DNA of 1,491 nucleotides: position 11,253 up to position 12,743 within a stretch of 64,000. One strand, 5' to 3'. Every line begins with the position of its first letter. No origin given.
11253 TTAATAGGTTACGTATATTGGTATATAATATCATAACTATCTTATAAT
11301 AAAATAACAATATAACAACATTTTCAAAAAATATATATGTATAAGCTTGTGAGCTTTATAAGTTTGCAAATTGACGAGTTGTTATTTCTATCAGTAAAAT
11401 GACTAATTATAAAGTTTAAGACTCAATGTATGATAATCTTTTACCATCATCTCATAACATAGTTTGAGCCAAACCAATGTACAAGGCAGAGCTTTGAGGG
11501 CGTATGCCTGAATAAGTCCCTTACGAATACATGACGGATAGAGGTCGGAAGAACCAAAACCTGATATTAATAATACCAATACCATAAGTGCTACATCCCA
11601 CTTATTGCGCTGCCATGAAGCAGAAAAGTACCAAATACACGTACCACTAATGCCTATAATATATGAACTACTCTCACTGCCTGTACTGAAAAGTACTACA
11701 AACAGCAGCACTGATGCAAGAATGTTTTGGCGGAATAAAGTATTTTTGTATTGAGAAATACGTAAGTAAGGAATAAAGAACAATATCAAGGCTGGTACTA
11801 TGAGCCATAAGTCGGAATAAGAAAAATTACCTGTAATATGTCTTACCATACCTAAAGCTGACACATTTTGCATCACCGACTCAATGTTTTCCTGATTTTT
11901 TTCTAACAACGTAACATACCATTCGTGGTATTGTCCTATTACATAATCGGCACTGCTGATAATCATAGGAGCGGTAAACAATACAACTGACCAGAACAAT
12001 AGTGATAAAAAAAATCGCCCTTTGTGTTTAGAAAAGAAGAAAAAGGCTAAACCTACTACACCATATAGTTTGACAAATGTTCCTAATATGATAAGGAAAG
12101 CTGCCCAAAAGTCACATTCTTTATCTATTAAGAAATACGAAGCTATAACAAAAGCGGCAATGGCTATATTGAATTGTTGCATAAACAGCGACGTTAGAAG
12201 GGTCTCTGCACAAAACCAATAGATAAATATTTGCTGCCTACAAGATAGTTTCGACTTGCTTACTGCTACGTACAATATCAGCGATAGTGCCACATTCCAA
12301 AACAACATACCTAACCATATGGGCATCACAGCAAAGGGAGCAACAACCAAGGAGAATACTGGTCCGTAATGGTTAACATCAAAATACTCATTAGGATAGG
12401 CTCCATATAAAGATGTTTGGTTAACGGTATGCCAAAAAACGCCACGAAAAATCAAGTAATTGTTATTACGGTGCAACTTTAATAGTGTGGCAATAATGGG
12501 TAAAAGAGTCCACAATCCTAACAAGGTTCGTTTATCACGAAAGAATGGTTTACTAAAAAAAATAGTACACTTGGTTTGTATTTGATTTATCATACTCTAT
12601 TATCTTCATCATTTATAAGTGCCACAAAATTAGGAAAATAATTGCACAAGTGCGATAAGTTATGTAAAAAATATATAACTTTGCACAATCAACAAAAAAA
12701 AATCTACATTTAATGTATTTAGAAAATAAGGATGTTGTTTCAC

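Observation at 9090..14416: Lgm/Arn-like amino-sugar decoration module (ArnD-like deacetylase + ArnC/GtrB-like GT2 + GtrA + GT-C-like membrane protein) beside an EptA-like phosphoethanolamine transferase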

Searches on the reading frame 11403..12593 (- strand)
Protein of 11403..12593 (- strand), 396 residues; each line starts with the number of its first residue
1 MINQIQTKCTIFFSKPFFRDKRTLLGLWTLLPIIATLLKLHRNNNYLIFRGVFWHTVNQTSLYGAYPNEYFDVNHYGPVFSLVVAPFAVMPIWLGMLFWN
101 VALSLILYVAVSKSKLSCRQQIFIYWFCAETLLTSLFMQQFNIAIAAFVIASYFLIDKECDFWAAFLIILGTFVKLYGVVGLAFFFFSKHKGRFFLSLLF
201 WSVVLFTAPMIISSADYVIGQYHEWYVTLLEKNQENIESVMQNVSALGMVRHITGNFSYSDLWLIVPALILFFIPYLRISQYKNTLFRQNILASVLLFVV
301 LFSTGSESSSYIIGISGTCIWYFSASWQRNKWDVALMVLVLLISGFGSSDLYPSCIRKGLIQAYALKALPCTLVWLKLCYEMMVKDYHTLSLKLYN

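Call 3: search_protein_families(library=pfam, proteins=[window:11403-12593:-], max_evalue=0.01)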
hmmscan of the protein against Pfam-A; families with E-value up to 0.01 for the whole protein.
window:11403-12593:- (396 aa): 1 family
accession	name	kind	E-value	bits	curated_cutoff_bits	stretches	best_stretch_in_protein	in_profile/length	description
PF09594.16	GT87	-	1.6e-30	107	25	1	75-303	2-236/237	Glycosyltransferase family 87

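Call 4: search_protein_families(library=ncbifam, proteins=[window:11403-12593:-], max_evalue=0.01)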
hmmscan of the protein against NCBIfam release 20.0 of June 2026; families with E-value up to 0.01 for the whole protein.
window:11403-12593:- (396 aa): 0 families

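Call 9: find_homologous_proteins(query=window:11403-12593:-)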
Query window:11403-12593:- (396 aa): 5129 proteins with E <= 0.001 among 8000 candidates; the best 120 are listed.
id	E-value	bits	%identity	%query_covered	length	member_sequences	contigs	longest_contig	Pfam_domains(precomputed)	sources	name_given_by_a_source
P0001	1.2e-259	879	99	100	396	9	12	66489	PF09594.17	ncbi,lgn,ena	-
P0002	1.7e-215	734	82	98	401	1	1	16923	PF09594.17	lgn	-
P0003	4.5e-215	733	82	98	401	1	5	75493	PF09594.17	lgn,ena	-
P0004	4.9e-215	732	82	98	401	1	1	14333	PF09594.17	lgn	-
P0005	7.8e-215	732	82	98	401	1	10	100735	PF09594.17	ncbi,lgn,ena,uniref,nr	ncbi:glycosyltransferase family 87 protein [Hoylesella timonensis]|uniref:glycosyltransferase family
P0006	1.2e-214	731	82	98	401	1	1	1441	PF09594.17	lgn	-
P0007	1.6e-214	731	82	98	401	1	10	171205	PF09594.17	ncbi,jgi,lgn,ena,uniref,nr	ncbi:glycosyltransferase family 87 protein [Hoylesella timonensis]|jgi:hypothetical protein|uniref:M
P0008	1.6e-214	731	82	98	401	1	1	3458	PF09594.17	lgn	-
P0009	1.8e-214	730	82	98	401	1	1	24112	PF09594.17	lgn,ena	-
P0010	2.2e-214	730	82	98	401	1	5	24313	PF09594.17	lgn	-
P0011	2.5e-214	730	82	98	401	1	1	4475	PF09594.17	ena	-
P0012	2.7e-214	730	81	98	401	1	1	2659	PF09594.17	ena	-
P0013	2.9e-214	730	82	98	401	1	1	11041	PF09594.17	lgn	-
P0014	4.7e-214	729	81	98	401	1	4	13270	PF09594.17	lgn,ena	-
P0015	6.2e-214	729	82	98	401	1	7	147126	PF09594.17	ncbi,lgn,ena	-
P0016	6.3e-214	729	82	98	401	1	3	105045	PF09594.17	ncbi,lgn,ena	-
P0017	6.8e-214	729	82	98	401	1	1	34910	PF09594.17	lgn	-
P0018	7.5e-214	728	81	98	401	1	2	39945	PF09594.17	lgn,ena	-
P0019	1.2e-213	728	82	98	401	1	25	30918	PF09594.17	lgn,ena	-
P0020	1.3e-213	728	82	98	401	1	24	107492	PF09594.17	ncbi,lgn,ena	-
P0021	1.5e-213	728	81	98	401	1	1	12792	PF09594.17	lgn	-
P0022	2.7e-213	727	82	98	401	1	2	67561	PF09594.17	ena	-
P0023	3.3e-213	726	81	98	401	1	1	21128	PF09594.17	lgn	-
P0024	3.9e-213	726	81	98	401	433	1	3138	PF09594.17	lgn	-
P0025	5.4e-213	726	81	98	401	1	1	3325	PF09594.17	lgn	-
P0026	5.7e-213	726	82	98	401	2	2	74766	PF09594.17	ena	-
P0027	6.5e-213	725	81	98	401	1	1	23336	PF09594.17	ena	-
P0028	1.2e-212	725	81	98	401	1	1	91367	PF09594.17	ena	-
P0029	1.4e-212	724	81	98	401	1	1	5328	PF09594.17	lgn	-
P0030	1.8e-212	724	81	98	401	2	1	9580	PF09594.17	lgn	-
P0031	1.8e-212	724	81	98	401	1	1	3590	PF09594.17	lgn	-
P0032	3.6e-212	723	82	97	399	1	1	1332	PF09594.17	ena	-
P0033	3.7e-212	723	81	99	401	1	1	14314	PF09594.17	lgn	-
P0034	3.7e-212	723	81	99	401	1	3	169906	PF09594.17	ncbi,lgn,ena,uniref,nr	ncbi:glycosyltransferase family 87 protein [Hoylesella timonensis]|uniref:glycosyltransferase family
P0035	7.4e-212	722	81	99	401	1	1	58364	PF09594.17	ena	-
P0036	8.5e-212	722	82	97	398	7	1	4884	PF09594.17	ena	-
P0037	8.5e-212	722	81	99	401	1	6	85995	PF09594.17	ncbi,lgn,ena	-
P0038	8.9e-212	722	82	97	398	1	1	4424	PF09594.17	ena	-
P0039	1.4e-211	721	81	97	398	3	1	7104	PF09594.17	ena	-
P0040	2.3e-211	720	80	99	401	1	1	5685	PF09594.17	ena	-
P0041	5.8e-211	719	80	99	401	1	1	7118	PF09594.17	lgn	-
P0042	7.1e-211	719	80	99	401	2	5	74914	PF09594.17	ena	-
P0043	7.6e-211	719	80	99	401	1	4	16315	PF09594.17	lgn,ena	-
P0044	8.8e-211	718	80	99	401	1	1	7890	PF09594.17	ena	-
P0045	1.1e-210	718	81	98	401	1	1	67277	PF09594.17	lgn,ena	-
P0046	1.8e-210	717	82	97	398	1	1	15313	PF09594.17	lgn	-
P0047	2.4e-210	717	80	98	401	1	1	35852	PF09594.17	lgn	-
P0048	3.8e-210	716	80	99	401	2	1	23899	PF09594.17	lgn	-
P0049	8.0e-210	715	82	98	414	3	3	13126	PF09594.17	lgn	-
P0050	8.8e-210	715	80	99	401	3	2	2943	PF09594.17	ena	-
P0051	2.6e-209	714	80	99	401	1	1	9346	PF09594.17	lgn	-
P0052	4.8e-209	713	80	98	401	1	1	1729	PF09594.17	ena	-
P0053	5.8e-209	712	79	99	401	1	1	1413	PF09594.17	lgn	-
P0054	1.6e-208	711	80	98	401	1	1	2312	PF09594.17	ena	-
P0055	1.6e-208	711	80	98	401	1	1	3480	PF09594.17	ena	-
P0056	5.1e-208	709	80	98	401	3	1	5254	PF09594.17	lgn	-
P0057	6.5e-207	706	79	98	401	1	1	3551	PF09594.17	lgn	-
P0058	9.0e-180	616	70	98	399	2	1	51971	PF09594.17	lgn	-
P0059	6.6e-179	613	71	98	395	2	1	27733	PF09594.17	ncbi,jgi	ncbi:MAG TPA: glycosyltransferase family 87 protein [Prevotella sp.]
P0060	8.8e-179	613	69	98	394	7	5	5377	PF09594.17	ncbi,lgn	-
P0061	2.2e-175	602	69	98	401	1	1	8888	PF09594.17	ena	-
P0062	1.1e-174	600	68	98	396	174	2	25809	PF09594.17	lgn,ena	-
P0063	2.0e-174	599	69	98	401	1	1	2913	PF09594.17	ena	-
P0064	3.1e-174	598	69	98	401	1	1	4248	PF09594.17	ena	-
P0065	3.3e-174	598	69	98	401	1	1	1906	PF09594.17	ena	-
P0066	4.8e-174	597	69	98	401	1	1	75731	PF09594.17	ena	-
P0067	5.5e-174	597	68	98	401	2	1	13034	PF09594.17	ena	-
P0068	6.0e-174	597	68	98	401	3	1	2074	PF09594.17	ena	-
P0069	6.4e-174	597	68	99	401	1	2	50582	PF09594.17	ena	-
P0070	6.4e-174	597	69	98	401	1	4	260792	PF09594.17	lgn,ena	-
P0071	7.1e-174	597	68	98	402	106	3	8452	PF09594.17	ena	-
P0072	7.2e-174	597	68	98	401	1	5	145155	PF09594.17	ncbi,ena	-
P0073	7.5e-174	597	69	98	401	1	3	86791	PF09594.17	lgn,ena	-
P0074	1.1e-173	596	69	98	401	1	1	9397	PF09594.17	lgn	-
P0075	1.3e-173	596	68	98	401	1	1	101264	PF09594.17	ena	-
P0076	1.8e-173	596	68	98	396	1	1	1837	PF09594.17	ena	-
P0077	2.4e-173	595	68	98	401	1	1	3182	PF09594.17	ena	-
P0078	2.8e-173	595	68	99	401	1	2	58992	PF09594.17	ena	-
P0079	3.9e-173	594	68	98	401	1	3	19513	PF09594.17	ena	-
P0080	4.2e-173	594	69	98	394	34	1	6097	PF09594.17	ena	-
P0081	6.6e-173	594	68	99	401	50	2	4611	PF09594.17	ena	-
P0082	7.1e-173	594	68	98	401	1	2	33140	PF09594.17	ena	-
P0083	7.7e-173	593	67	98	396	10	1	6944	PF09594.17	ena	-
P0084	1.1e-172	593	68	98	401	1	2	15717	PF09594.17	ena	-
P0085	1.3e-172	593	68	99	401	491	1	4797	PF09594.17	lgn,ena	-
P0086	1.5e-172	592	68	98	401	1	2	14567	PF09594.17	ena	-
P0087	1.8e-172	592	68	98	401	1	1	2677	PF09594.17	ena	-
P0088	2.8e-172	592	68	98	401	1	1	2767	PF09594.17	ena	-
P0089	3.0e-172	591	68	98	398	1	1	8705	PF09594.17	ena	-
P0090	3.6e-172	591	68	98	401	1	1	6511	PF09594.17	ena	-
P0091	3.7e-172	591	68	98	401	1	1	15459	PF09594.17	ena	-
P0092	3.9e-172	591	68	98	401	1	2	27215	PF09594.17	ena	-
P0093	5.4e-172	591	69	98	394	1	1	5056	PF09594.17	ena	-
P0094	6.5e-172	590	68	98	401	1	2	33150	PF09594.17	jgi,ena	-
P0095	7.3e-172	590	68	98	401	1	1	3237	PF09594.17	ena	-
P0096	7.8e-172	590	68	98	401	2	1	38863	PF09594.17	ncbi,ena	-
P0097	8.8e-172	590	68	98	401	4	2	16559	PF09594.17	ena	-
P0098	9.8e-172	590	68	98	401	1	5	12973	PF09594.17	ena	-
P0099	1.3e-171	589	68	98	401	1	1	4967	PF09594.17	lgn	-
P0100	1.7e-171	589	68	98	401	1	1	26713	PF09594.17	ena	-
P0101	1.8e-171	589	68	98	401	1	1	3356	PF09594.17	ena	-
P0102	1.8e-171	589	68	98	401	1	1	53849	PF09594.17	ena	-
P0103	2.3e-171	589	67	99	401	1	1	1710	PF09594.17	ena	-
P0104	2.8e-171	588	67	98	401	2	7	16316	PF09594.17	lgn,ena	-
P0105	2.9e-171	588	67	98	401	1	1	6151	PF09594.17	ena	-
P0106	3.2e-171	588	67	98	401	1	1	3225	PF09594.17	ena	-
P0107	3.6e-171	588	67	98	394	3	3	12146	PF09594.17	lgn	-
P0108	3.9e-171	588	68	98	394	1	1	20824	PF09594.17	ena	-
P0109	5.3e-171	587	67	98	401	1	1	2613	PF09594.17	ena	-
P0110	5.6e-171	587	67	98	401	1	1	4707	PF09594.17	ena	-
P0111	5.8e-171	587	68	98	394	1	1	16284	PF09594.17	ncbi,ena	-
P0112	6.5e-171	587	67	98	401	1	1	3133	PF09594.17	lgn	-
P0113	6.6e-171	587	68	98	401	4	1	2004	PF09594.17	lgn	-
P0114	7.6e-171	587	67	98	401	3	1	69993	PF09594.17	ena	-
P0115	7.6e-171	587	67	98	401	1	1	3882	PF09594.17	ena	-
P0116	8.1e-171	587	68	98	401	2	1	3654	PF09594.17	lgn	-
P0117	8.4e-171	587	68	97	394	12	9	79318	PF09594.17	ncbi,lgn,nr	ncbi:MAG: DUF2029 domain-containing protein [Prevotella sp.]|nr:DUF2029 domain-containing protein [P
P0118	1.0e-170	586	67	98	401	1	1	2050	PF09594.17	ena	-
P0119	1.2e-170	586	67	98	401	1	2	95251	PF09594.17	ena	-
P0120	1.2e-170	586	68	98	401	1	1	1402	PF09594.17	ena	-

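Call 10: search_solved_structures(query=window:11403-12593:-, max_evalue=1)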
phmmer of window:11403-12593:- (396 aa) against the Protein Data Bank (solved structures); distinct sequences matched with E-value up to 1: 1.
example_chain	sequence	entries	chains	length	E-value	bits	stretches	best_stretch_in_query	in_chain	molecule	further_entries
3fhg_A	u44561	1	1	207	0.091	15.2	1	178-323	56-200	N-glycosylase/DNA lyase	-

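Call 15: find_encoding_contigs(protein=P0001, flank=10000, max_places=3)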
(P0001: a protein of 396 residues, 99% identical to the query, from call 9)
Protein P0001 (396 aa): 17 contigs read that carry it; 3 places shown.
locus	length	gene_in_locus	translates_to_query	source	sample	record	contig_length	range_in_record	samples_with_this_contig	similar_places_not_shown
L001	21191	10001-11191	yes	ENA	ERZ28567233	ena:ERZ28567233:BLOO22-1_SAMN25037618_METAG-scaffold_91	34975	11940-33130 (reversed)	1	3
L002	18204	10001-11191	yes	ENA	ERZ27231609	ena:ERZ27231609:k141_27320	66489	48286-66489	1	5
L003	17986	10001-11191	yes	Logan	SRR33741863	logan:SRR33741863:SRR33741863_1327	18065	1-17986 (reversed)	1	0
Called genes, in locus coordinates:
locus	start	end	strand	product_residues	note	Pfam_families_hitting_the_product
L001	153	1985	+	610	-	PF00664:ABC_membrane, PF00005:ABC_tran, PF02463:SMC_N (faint)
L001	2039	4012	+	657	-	PF00884:Sulfatase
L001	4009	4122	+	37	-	-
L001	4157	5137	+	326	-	PF03279:Lip_A_acyltrans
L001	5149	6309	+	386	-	PF13439:Glyco_transf_4, PF20706:GT4-conflict, PF00534:Glycos_transf_1, PF13692:Glyco_trans_1_4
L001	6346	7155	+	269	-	PF00535:Glycos_transf_2, PF10111:Glyco_tranf_2_2 (weak), PF13641:Glyco_tranf_2_3 (weak), PF02709:Glyco_transf_7C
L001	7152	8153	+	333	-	PF05686:Glyco_transf_90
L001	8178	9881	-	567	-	PF00884:Sulfatase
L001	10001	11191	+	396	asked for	PF09594:GT87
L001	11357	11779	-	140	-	PF04138:GtrA_DPMS_TM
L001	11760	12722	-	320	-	PF00535:Glycos_transf_2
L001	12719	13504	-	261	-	PF01522:Polysacc_deac_1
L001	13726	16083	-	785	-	PF17764:PriA_3primeBD, PF04851:ResIII, PF00270:DEAD, PF18319:Zn_ribbon_PriA, PF00271:Helicase_C, PF18074:PriA_C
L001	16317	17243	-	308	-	PF00126:HTH_1, PF03466:LysR_substrate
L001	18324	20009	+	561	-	PF06826:Asp-Al_Ex, PF02080:TrkA_C, PF06826:Asp-Al_Ex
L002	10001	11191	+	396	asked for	PF09594:GT87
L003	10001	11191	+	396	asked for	PF09594:GT87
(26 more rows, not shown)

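Call 25: search_protein_representatives(protein=window:11403-12593:-)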
Query: 396 residues. Proteins with E-value up to 0.001 (for the whole library): 1232; up to 1e-10: 821; up to 1e-30: 313. The best 150 are listed.
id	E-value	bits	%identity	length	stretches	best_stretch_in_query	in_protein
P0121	1.2e-117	410.0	53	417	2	13-253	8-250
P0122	3.3e-113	395.4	49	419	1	6-392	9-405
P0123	4.9e-108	378.4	48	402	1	6-392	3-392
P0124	6.4e-105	368.1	45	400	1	12-383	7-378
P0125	4.5e-100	352.1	70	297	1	1-233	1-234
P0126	1.1e-99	350.9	45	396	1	9-394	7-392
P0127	5.1e-99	348.7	55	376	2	25-298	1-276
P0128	1.1e-98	347.5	47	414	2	16-253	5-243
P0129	2.9e-98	346.2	47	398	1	12-384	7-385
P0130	1.1e-96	341.0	45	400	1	17-388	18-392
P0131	2.1e-96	340.0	49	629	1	42-387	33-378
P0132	3.1e-95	336.2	46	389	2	20-263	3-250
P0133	6.6e-91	322.0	44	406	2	17-254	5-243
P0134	7.4e-90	318.5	44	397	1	21-387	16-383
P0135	1.8e-89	317.2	44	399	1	18-389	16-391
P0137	5.8e-87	309.0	45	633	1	43-389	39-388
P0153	1.8e-78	281.0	40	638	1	15-393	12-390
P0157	5.4e-77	276.2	45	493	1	36-323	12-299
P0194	7.3e-59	216.4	40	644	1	30-383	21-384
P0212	3.2e-52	194.6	31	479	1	11-390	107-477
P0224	2.1e-48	182.0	41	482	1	149-387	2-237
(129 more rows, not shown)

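Call 26: search_protein_families(library=pfam, proteins=[P0131, P0137, P0153, P0194, P0157, P0212, P0224], max_evalue=0.001)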
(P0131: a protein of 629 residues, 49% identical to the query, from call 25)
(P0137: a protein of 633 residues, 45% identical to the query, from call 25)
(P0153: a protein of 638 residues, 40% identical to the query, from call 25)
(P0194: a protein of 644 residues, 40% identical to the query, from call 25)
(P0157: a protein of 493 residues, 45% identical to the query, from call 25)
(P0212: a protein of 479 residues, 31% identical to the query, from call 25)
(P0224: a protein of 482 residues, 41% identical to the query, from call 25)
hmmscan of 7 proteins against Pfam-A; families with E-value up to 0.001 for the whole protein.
P0131 (629 aa): 2 families
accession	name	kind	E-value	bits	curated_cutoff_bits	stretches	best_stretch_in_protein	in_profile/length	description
PF09594.16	GT87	-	5.7e-36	124.9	25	1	65-292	1-234/237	Glycosyltransferase family 87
PF00535.33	Glycos_transf_2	-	5.3e-13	49.7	23.3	1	397-536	2-132/168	Glycosyl transferase family 2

P0137 (633 aa): 2 families
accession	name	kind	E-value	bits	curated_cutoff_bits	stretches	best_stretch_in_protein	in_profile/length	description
PF09594.16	GT87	-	4.8e-39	134.9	25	1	70-300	1-237/237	Glycosyltransferase family 87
PF00535.33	Glycos_transf_2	-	2e-17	64.1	23.3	1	405-565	2-160/168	Glycosyl transferase family 2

P0153 (638 aa): 2 families
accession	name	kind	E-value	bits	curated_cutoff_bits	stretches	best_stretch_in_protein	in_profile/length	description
PF09594.16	GT87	-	3.2e-27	96.2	25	1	74-299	2-237/237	Glycosyltransferase family 87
PF00535.33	Glycos_transf_2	-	2.2e-13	51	23.3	1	409-571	2-161/168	Glycosyl transferase family 2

P0194 (644 aa): 2 families
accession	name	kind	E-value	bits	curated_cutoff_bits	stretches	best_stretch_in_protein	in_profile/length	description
PF09594.16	GT87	-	9.9e-27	94.6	25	1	69-302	2-236/237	Glycosyltransferase family 87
PF00535.33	Glycos_transf_2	-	4.1e-09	37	23.3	1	415-575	2-159/168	Glycosyl transferase family 2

P0157 (493 aa): 1 family
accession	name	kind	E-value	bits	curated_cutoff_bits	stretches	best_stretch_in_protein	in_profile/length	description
PF09594.16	GT87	-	5.6e-30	105.3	25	1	51-279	2-236/237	Glycosyltransferase family 87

P0212 (479 aa): 1 family
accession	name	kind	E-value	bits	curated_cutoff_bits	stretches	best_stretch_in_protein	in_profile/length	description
PF09594.16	GT87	-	4.4e-16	59.8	25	1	167-391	1-237/237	Glycosyltransferase family 87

P0224 (482 aa): 2 families
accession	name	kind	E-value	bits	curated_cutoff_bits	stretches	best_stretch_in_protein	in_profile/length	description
PF00535.33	Glycos_transf_2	-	1.2e-14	55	23.3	1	254-413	2-159/168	Glycosyl transferase family 2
PF09594.16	GT87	-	3.1e-12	47.2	25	1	1-154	83-234/237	Glycosyltransferase family 87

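Call 30: find_related_loci(query=A2, collection=genome_contigs, flank=8000)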
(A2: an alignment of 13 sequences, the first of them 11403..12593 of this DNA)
Query A2 (396 aa) in genome_contigs; peptide patterns used: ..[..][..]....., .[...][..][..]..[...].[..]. (x = any residue, [..] = any of these).
599 stretches matched a pattern (row limit reached: there are more); 525 encode a relative of the query (tblastn E <= 1e-3); the best 80 are kept; 80 distinct loci.
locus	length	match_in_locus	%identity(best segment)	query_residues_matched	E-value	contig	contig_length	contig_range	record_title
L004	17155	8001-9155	82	5-389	0e+0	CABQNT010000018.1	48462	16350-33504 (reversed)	MAG TPA_asm: uncultured Prevotella sp. isolate MGYG-HGUT-00760 genome assembly, contig: GUT_GENOME027309_18, whole genom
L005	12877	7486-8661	69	1-391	6e-175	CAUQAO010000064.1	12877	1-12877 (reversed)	MAG TPA_asm: uncultured Prevotella sp. isolate ERR9968936_bin.36_MetaWRAP_v1.3_MAG genome assembly, contig: ERZ21616090.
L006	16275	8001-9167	68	1-388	6e-174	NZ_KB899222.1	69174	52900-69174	Hoylesella loescheii DSM 19665 = JCM 12249 = ATCC 15930 strain DSM 19665 F453DRAFT_scaffold00013.13, whole genome shotgu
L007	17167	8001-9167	67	1-388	1e-171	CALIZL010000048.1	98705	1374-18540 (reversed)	MAG TPA_asm: uncultured Prevotella sp. isolate ERR589346_bin.48_CONCOCT_v1.1_MAG genome assembly, contig: ERZ772752.18,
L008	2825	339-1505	67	1-388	2e-180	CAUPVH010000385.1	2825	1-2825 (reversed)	MAG TPA_asm: uncultured Prevotella sp. isolate SRR9684985_bin.1_MetaWRAP_v1.3_MAG genome assembly, contig: ERZ14207288.2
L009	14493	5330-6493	70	1-387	2e-168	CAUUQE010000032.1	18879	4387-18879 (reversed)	MAG TPA_asm: uncultured Prevotella sp. isolate SRR23388440_bin.22_MetaWRAP_v1.3_MAG genome assembly, contig: ERZ21659798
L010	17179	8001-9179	61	1-393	2e-164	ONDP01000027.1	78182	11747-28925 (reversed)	uncultured Prevotellaceae bacterium isolate RUG209 genome assembly, contig: scaffold_815, whole genome shotgun sequence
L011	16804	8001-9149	61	4-387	1e-161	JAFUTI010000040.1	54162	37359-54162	MAG: Prevotella sp. isolate RGIG4807 Roe_deer_Reticulum-5__c1810, whole genome shotgun sequence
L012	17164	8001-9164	62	1-388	3e-161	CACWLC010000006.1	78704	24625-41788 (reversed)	MAG: uncultured Prevotellaceae bacterium isolate RUG10679 genome assembly, contig: RUG10679_asm_6, whole genome shotgun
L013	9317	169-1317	61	8-391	2e-160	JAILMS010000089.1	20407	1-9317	MAG: Prevotella sp. isolate RUI260 k141_4534228_flag=0_multi=141.4819_len=20407, whole genome shotgun sequence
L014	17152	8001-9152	61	4-387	5e-160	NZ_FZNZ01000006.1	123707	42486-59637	Prevotella jejuni strain DSM 26989, whole genome shotgun sequence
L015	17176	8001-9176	61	1-393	4e-160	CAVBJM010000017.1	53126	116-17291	bacterium isolate G02640-L1_cleanbin_000001 genome assembly, contig: Spades_G02640-L1_contig_198, whole genome shotgun s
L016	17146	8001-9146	62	12-393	8e-160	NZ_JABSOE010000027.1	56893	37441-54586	Phocaeicola faecicola strain AGMB03916 AGMB03916-27, whole genome shotgun sequence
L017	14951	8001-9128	62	15-391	2e-159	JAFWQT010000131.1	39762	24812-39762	MAG: Prevotella sp. isolate RGIG5985 Sheep_Omasum-2__c691987, whole genome shotgun sequence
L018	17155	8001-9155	59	5-389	6e-159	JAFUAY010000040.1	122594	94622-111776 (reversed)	MAG: Prevotella sp. isolate RGIG4329 Roe_deer_Duodenum.Co__c416719, whole genome shotgun sequence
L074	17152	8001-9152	61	2-387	4e-143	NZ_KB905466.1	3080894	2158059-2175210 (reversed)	Bacteroides salyersiae WAL 10018 = DSM 18765 = JCM 12988 strain DSM 18765 acAqE-supercont1.1, whole genome shotgun seque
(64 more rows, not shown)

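Call 58: predict_structure(alignment_id=A1)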
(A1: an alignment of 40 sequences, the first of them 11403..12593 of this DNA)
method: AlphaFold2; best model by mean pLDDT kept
length: 396 residues; sequences in the alignment: 40
mean_pLDDT: 95.0   pTM: 0.93
mean pLDDT of the five models: 95.0, 94.9, 94.1, 94.0, 93.7
residues with pLDDT >= 90: 366; 70-90: 22; 50-70: 6; < 50: 2
segments of 3 or more residues with pLDDT < 50: none
pLDDT, mean of each block of 10 residues (from residue 1): 84 91 95 95 91 98 95 96 98 97 98 94 96 96 98 98 99 97 97 98 98 98 97 93 96 94 97 97 95 98 96 98 87 97 95 95 97 98 89 53
secondary structure, 60 per line:
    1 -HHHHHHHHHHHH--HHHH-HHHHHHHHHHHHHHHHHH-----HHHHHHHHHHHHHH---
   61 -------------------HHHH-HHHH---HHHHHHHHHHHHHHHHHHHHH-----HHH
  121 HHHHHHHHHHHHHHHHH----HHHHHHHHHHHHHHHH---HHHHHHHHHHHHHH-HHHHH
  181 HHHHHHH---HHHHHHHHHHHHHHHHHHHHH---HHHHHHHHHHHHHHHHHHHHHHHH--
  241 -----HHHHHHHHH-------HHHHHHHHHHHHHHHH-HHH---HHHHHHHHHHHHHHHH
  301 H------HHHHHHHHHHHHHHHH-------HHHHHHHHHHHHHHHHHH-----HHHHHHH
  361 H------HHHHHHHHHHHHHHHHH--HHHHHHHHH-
elements in order: H2-13 H16-19 H21-38 H44-57 H80-83 H85-88 H92-112 H118-137 H142-157 H161-174 H176-187 H191-211 H215-238 H246-254 H262-277 H285-301 H308-323 H331-348 H354-361 H368-384 H387-395
